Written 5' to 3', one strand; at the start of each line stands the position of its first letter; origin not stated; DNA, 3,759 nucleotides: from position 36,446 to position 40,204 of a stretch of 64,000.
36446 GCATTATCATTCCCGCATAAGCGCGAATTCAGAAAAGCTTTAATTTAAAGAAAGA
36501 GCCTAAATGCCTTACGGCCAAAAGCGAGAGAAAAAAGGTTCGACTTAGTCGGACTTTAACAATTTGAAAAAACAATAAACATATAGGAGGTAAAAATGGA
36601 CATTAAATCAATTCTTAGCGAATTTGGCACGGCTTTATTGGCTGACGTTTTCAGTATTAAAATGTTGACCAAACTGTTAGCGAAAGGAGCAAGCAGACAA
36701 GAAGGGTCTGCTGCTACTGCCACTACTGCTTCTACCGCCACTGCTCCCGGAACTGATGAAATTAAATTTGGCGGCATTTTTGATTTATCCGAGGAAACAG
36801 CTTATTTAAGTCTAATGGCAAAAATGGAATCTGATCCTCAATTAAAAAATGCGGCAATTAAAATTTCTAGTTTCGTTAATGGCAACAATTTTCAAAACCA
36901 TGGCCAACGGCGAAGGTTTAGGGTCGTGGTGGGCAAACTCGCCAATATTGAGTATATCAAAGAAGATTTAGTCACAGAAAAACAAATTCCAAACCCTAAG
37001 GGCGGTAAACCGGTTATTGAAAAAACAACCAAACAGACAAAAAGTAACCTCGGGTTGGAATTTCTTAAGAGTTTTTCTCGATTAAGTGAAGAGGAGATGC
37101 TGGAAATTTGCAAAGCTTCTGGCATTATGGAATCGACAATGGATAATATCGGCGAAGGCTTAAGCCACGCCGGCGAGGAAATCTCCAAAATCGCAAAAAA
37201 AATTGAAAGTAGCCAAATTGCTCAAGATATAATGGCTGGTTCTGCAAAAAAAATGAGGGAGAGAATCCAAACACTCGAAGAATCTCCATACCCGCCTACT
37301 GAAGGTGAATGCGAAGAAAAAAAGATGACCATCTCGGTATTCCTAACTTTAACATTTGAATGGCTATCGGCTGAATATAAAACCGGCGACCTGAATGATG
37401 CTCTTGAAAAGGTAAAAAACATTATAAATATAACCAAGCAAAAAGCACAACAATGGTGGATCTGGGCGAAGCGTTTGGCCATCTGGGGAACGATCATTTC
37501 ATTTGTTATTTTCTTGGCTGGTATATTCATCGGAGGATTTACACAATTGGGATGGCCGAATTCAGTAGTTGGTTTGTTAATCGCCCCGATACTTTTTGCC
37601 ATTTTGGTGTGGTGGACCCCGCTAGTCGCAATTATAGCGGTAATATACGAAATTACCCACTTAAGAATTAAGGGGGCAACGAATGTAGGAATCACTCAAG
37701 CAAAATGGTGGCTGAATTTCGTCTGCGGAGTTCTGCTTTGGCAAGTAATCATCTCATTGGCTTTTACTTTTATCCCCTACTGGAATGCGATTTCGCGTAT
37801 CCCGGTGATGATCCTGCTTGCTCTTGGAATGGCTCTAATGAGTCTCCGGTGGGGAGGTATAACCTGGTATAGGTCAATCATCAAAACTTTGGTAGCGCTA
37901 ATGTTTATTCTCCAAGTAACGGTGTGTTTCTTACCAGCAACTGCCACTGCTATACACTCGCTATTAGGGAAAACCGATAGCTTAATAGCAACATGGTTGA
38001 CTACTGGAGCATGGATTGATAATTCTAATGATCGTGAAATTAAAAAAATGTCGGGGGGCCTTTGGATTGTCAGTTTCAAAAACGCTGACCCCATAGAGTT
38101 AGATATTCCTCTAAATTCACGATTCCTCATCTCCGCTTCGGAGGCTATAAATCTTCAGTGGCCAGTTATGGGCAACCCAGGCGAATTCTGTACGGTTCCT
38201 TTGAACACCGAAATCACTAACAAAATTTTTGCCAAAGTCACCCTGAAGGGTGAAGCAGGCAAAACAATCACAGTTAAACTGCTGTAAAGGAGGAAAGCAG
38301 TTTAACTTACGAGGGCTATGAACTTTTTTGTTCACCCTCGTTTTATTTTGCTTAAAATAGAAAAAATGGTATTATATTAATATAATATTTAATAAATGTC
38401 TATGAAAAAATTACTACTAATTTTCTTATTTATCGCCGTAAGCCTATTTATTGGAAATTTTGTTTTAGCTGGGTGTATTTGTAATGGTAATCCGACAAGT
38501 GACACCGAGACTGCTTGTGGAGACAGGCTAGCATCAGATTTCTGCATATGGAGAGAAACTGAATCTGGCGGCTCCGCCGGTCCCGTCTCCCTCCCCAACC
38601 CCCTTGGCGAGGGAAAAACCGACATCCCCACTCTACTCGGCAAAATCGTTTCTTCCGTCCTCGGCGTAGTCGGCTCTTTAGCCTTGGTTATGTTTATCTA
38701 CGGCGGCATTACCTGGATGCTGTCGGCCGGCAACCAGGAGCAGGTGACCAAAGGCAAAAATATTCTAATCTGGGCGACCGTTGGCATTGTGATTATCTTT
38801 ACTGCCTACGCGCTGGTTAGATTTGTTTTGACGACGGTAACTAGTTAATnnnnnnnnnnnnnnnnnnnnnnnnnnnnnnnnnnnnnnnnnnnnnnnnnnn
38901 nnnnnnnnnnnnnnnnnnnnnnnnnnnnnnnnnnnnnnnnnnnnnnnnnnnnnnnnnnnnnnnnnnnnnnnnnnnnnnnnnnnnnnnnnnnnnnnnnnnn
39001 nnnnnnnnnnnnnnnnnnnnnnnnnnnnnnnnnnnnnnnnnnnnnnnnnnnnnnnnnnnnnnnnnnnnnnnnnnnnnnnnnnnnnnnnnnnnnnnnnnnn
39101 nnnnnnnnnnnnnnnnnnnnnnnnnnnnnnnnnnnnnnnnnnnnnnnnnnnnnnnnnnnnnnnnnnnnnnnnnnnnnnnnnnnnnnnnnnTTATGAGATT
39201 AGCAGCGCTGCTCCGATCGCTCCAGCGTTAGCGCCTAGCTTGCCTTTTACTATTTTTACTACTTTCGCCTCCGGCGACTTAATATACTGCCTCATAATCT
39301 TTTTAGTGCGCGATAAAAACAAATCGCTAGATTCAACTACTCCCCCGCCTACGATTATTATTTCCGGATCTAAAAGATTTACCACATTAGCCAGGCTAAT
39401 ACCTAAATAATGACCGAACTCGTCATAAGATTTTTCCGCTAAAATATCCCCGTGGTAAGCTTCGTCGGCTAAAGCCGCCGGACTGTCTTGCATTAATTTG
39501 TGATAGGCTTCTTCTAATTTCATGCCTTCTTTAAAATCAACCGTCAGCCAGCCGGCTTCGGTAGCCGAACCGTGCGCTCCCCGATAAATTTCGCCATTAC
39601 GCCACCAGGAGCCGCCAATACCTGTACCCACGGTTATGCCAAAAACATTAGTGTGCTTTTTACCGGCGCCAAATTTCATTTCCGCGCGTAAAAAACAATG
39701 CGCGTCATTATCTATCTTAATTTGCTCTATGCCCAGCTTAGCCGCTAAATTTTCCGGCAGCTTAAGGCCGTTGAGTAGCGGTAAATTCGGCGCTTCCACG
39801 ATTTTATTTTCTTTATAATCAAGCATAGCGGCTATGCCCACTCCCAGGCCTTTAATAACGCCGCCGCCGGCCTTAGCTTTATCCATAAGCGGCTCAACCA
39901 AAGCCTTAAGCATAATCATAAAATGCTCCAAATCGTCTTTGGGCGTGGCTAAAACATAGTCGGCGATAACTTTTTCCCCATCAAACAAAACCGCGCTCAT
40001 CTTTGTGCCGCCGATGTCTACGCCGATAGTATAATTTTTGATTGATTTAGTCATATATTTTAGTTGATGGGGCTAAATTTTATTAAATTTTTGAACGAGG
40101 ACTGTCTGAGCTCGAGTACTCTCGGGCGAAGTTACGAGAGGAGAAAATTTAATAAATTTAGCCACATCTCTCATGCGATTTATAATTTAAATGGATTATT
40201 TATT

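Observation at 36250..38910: Codon-atypical island: 563-aa polytopic membrane protein plus a pilin gene, insulated by terminators and repeat clusters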

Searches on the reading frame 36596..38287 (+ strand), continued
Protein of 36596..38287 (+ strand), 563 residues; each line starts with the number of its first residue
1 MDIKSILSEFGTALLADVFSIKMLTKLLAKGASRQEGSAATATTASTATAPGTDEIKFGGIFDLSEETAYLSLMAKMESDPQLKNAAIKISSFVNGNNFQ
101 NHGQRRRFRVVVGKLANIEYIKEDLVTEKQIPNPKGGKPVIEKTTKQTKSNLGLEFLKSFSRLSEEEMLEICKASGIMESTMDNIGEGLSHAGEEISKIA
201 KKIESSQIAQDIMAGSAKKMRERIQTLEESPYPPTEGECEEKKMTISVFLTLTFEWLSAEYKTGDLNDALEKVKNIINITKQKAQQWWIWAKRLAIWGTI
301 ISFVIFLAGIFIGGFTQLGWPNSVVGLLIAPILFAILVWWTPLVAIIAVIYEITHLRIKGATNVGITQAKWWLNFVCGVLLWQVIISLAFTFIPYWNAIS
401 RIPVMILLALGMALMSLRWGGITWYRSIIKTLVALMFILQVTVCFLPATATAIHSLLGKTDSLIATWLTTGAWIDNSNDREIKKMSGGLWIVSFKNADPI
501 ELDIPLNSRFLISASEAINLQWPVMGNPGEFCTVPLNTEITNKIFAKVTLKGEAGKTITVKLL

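Call 95: search_dna_similar(query=window:36596-38287:+, collection=phages, mode=protein, max_evalue=0.01)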
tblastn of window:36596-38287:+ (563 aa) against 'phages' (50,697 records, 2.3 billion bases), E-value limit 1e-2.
No match.

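Call 104: find_encoding_contigs(protein=P0017, flank=5000, max_places=1)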
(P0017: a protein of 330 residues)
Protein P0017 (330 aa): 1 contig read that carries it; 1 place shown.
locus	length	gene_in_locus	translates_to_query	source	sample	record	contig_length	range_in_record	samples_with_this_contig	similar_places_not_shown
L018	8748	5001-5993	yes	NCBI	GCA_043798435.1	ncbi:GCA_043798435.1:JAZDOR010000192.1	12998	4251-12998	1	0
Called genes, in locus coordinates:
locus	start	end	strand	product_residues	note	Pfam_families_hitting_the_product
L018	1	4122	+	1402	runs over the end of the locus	PF05693:Glycogen_syn, PF08323:Glyco_transf_5, PF13692:Glyco_trans_1_4 (faint), PF05693:Glycogen_syn, PF00534:Glycos_transf_1 (weak), PF11897:DUF3417, PF00343:Phosphorylase, PF28476:GlgP_C, +1 more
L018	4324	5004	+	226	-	-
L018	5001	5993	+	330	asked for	-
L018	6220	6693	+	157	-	PF01850:PIN (weak)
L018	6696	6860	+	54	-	-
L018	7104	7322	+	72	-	PF09720:Unstab_antitox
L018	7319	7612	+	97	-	-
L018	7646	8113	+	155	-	PF28476:GlgP_C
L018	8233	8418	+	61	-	-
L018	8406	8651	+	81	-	PF05016:ParE_toxin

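Call 105: find_encoding_contigs(protein=P0024, flank=5000, max_places=1)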
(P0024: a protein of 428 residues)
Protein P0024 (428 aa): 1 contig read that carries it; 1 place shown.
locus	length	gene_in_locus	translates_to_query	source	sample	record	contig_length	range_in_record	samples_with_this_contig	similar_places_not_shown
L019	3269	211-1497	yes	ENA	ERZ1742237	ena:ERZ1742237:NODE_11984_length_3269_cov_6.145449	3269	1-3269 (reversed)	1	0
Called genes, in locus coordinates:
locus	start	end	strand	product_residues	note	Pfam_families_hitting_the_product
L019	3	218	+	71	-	?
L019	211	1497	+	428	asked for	-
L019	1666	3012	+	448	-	PF13439:Glyco_transf_4 (faint), PF00201:UDPGT, PF04101:Glyco_tran_28_C, PF06722:EryCIII-like_C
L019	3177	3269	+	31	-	?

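Call 109: search_protein_families(library=padloc, proteins=[window:36596-38287:+, L018:4324-5001:+, L018:5001-5990:+], max_evalue=0.1)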
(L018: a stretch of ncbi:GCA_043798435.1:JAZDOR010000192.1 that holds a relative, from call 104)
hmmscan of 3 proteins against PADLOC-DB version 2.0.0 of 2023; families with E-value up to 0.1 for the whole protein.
window:36596-38287:+ (563 aa): 0 families

L018:4324-5001:+ (226 aa): 0 families

L018:5001-5990:+ (330 aa): 0 families

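Call 112: find_encoding_contigs(protein=P0014, flank=5000, max_places=1)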
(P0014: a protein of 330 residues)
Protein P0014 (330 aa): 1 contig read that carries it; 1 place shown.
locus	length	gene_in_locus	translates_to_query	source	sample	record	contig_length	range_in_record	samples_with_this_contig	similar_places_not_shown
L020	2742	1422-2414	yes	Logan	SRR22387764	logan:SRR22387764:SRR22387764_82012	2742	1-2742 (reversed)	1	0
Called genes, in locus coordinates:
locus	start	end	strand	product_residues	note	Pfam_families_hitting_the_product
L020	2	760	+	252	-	?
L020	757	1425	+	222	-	-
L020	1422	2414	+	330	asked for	-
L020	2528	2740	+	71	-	?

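Call 113: find_encoding_contigs(protein=P0016, flank=5000, max_places=1)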
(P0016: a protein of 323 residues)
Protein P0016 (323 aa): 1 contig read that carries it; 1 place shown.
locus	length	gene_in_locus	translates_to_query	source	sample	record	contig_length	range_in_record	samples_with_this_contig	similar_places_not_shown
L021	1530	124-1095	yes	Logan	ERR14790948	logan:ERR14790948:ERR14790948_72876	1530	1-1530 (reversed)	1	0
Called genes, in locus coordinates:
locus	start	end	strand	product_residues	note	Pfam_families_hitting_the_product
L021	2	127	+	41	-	?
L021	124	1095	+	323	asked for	-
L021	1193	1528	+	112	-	?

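Call 114: search_protein_families(library=pfam, proteins=[L020:2528-2740:+, L021:1193-1528:+, L020:2-757:+, L020:757-1422:+, L018:6220-6690:+], max_evalue=0.01)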
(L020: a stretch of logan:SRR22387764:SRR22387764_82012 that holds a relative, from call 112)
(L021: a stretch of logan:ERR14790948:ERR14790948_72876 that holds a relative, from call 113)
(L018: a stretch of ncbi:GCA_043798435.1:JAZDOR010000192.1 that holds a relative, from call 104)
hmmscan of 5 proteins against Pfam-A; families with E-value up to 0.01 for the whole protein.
L020:2528-2740:+ (71 aa): 0 families

L021:1193-1528:+ (112 aa): 0 families

L020:2-757:+ (252 aa): 1 family
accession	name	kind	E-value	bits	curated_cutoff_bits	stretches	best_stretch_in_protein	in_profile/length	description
PF12773.13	DZR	-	0.0093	16.6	27.3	0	219-241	12-34/45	Double zinc ribbon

L020:757-1422:+ (222 aa): 1 family
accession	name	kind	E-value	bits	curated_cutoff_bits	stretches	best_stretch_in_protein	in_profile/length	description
PF17738.7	DUF5575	-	0.0067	16.8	24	0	149-199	15-64/170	DUF5575 central RNaseH like domain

L018:6220-6690:+ (157 aa): 1 family
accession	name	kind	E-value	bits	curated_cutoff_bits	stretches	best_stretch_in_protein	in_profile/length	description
PF01850.27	PIN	-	4e-06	27.9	23.6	1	28-119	17-109/120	PIN domain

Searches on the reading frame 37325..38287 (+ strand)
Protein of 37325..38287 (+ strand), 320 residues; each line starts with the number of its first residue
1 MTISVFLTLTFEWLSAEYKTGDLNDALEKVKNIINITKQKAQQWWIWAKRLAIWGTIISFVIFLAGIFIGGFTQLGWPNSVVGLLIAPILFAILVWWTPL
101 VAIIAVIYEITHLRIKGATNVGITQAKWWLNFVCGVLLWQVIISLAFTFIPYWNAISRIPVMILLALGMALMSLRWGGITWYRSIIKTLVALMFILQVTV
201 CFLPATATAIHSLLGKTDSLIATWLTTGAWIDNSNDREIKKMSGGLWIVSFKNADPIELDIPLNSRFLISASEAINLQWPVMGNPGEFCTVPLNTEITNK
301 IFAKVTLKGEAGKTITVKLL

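Call 41: search_protein_families(library=pfam, alignment_id=A2, max_evalue=0.01)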
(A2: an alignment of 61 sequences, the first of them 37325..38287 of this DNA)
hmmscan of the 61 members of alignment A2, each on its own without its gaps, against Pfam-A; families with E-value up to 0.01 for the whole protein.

A. member 1, window:37325-38287:+ (320 aa): 0 families

B. families by the number of members that match (of 61 scanned): 9 families
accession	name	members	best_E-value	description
PF01694.28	Rhomboid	2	0.0035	Rhomboid domain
PF08308.17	PEGA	1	1.1e-06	PEGA domain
PF03248.18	Rer1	1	0.00033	Rer1 family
PF13567.11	DUF4131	1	0.002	Domain of unknown function (DUF4131)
PF17353.8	DUF5381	1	0.0031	Family of unknown function (DUF5381)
PF14378.12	PAP2_3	1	0.0036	PAP2 superfamily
PF17197.9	DUF5134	1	0.0063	Domain of unknown function (DUF5134)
PF13174.12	TPR_6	1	0.0067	Tetratricopeptide repeat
PF01040.23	UbiA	1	0.007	UbiA prenyltransferase family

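Call 42: find_homologous_proteins(query=A2, max_evalue=0.00001)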
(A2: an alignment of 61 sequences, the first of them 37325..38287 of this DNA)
Query A2 (61 sequences) (320 aa, profile of the alignment): 14 proteins with E <= 0.00001 among 8000 candidates.
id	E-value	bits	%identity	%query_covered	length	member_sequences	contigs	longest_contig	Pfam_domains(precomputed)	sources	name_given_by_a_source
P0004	2.4e-96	341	69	72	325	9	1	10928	-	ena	-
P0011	6.7e-92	327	58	68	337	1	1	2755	-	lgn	-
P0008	1.4e-91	326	62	68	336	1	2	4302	-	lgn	-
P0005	1.2e-90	322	69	71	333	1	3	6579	-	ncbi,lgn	-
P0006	3.1e-89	318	51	97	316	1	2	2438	-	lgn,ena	-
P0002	5.2e-88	314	59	100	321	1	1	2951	-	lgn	-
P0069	1.6e-85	306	52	75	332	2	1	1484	-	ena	-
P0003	2.6e-84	302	62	100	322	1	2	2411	-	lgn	-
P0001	5.4e-83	297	100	100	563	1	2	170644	-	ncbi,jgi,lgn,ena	ncbi:MAG: hypothetical protein WCV70_01230 [Patescibacteria group bacterium]|jgi:hypothetical protei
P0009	8.2e-80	287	61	65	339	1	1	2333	-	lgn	-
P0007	3.8e-79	285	46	99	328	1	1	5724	-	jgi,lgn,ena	-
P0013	1.5e-78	283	47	69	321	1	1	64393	-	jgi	jgi:hypothetical protein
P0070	3.4e-77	278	51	84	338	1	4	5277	-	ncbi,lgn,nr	ncbi:hypothetical protein KJ969_05615 [Patescibacteria group bacterium]|nr:hypothetical protein [Pat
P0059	6.7e-50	188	28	13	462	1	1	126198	-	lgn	-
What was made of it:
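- Tried and rejected: The alignment-based homologue search was limited by the candidate cap (call 42).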

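Call 68: search_solved_structures(query=A2, max_evalue=10)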
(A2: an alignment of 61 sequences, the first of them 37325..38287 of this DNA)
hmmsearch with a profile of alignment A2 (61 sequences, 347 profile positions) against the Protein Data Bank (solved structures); distinct sequences matched with E-value up to 10: 9.
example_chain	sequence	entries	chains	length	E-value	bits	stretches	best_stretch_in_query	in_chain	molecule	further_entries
7p2y_b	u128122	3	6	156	0.0021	20.6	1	178-300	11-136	ATP synthase subunit b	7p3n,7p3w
6oqr_X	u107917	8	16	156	0.016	17.7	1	178-261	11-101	ATP synthase subunit b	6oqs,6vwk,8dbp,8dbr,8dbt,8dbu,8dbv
9o19_X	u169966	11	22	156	0.019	17.4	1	179-274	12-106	ATP synthase subunit b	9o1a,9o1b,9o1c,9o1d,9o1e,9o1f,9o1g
8dbw_X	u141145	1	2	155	0.027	16.9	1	178-261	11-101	ATP synthase subunit b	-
5t4o_I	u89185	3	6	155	0.028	16.9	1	178-261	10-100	ATP synthase subunit b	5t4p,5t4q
6oqt_X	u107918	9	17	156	0.028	16.9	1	178-261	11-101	ATP synthase subunit b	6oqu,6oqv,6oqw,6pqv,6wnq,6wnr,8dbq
8dbs_X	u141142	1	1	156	0.047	16.1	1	178-251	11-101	ATP synthase subunit b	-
8vu3_L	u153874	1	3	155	3.2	10.1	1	57-129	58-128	Photosystem I reaction center subunit XI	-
9yft_FA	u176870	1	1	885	4.7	9.6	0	155-196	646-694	Gp53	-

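Call 72: predict_structure(alignment_id=A2)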
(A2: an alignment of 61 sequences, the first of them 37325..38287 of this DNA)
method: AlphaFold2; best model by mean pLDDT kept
length: 320 residues; sequences in the alignment: 61
mean_pLDDT: 85.7   pTM: 0.61
mean pLDDT of the five models: 85.7, 85.6, 85.0, 83.3, 81.8
residues with pLDDT >= 90: 110; 70-90: 182; 50-70: 28; < 50: 0
segments of 3 or more residues with pLDDT < 50: none
pLDDT, mean of each block of 10 residues (from residue 1): 72 66 60 71 90 95 94 90 93 90 88 89 89 86 85 86 85 75 89 91 88 85 78 90 91 93 93 86 85 89 88 93
secondary structure, 60 per line:
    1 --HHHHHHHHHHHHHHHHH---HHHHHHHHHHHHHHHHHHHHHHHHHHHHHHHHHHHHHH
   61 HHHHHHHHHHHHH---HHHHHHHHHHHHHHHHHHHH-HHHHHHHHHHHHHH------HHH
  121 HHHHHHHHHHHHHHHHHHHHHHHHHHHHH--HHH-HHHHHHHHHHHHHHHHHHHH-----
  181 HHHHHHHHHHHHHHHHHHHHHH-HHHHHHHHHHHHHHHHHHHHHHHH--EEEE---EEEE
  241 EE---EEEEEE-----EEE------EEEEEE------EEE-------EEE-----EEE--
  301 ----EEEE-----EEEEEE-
elements in order: H3-19 H23-73 H77-96 H98-111 H118-149 H156-175 H181-202 H204-227 E230-233 E237-242 E246-251 E257-259 E266-271 E278-280 E288-290 E296-298 E305-308 E314-319
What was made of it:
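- The AF2 model of B has pLDDT 85.7, with the beta-sandwich near 90 (call 72).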

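Call 94: search_dna_similar(query=window:37325-38287:+, collection=plasmids, mode=protein, max_evalue=0.01)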
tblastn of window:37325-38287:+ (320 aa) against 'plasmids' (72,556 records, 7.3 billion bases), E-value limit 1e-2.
No match.
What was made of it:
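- No plasmid or phage homologue (calls 94, 95).
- Tried and rejected: Mobile-element origin. tblastn against plasmids and phages found no match (calls 94, 95).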

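Call 109: search_protein_families(library=padloc, proteins=[window:37325-38287:+], max_evalue=0.1)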
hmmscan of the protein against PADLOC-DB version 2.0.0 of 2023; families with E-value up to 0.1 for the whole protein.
window:37325-38287:+ (320 aa): 0 families

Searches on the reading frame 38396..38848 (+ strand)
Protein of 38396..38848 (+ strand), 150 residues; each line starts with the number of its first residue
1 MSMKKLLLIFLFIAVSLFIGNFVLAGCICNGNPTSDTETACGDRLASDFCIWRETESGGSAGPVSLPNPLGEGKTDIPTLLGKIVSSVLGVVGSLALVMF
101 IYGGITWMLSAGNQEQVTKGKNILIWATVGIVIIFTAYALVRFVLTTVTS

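Call 7: search_protein_families(library=pfam, proteins=[window:38396-38848:+], max_evalue=0.1)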
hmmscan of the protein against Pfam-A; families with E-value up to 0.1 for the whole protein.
window:38396-38848:+ (150 aa): 6 families
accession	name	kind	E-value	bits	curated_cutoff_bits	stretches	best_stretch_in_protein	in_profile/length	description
PF18895.5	T4SS_pilin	-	5e-13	49.4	26.6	1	76-144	4-71/71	Type IV secretion system pilin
PF04956.18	TrbC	-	7.2e-06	26.6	27.9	1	75-143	35-97/98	TrbC/VIRB2 pilin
PF19607.4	DUF6112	-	0.0023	18.2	25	1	81-133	16-69/88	Family of unknown function (DUF6112)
PF13126.11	DUF3975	-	0.032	15.1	25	0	118-144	4-31/80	Protein of unknown function (DUF3975)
PF04746.17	DUF575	-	0.04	14.6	25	1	80-121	8-49/101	Protein of unknown function (DUF575)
PF05545.16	FixQ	-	0.063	13.7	29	1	87-123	8-44/49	Cbb3-type cytochrome oxidase component FixQ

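Call 8: search_protein_families(library=ncbifam, proteins=[window:38396-38848:+], max_evalue=0.1)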
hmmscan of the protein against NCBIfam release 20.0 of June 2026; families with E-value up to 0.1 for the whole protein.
window:38396-38848:+ (150 aa): 2 families
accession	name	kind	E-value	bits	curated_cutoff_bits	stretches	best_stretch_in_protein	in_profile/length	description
NF045849.1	ICE_MMCAP2_0565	equivalog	2.1e-08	33.7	40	1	77-147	9-79/80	Mbov_0395 family pilin-like conjugal transfer protein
TIGR04346.1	DotA_TraY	subfamily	0.0045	15.7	100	1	69-133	17-78/656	DotA/TraY family protein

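Call 11: search_protein_families(library=phrogs, proteins=[window:38396-38848:+], max_evalue=0.1)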
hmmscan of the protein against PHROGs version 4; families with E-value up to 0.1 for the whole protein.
window:38396-38848:+ (150 aa): 0 families

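Call 109: search_protein_families(library=padloc, proteins=[window:38396-38848:+], max_evalue=0.1)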
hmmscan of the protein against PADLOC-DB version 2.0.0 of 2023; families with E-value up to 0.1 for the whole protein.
window:38396-38848:+ (150 aa): 0 families

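Call 111: list_cluster_members(proteins=[P0001, window:38396-38848:+])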
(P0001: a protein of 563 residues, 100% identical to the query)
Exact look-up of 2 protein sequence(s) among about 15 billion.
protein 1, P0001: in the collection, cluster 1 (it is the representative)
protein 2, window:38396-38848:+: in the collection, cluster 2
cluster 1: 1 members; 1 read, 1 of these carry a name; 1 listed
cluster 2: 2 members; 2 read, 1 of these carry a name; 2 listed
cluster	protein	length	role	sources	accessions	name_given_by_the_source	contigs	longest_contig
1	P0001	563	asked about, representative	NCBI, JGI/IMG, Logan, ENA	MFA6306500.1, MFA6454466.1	MAG: hypothetical protein WCV70_01230 [Patescibacteria group bacterium] | hypothetical protein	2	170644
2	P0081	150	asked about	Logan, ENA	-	-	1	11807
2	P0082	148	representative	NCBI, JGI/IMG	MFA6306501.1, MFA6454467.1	MAG: pilin [Patescibacteria group bacterium] | type IV secretory pathway VirB2 component (pilin)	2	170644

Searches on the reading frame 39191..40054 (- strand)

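Call 7: search_protein_families(library=pfam, proteins=[window:39191-40054:-], max_evalue=0.1)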
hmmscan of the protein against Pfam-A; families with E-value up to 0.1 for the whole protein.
window:39191-40054:- (287 aa): 3 families
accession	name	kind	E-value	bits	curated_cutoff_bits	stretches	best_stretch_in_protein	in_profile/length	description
PF00480.26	ROK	-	3.3e-49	168.4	22.9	1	9-286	1-291/294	ROK family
PF01869.26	BcrAD_BadFG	-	1.1e-06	28.8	31.5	1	10-39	1-30/271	BadF/BadG/BcrA/BcrD ATPase family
PF05378.19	Hydant_A_N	-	0.037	14.2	25.2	1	10-57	2-51/176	Hydantoinase/oxoprolinase N-terminal region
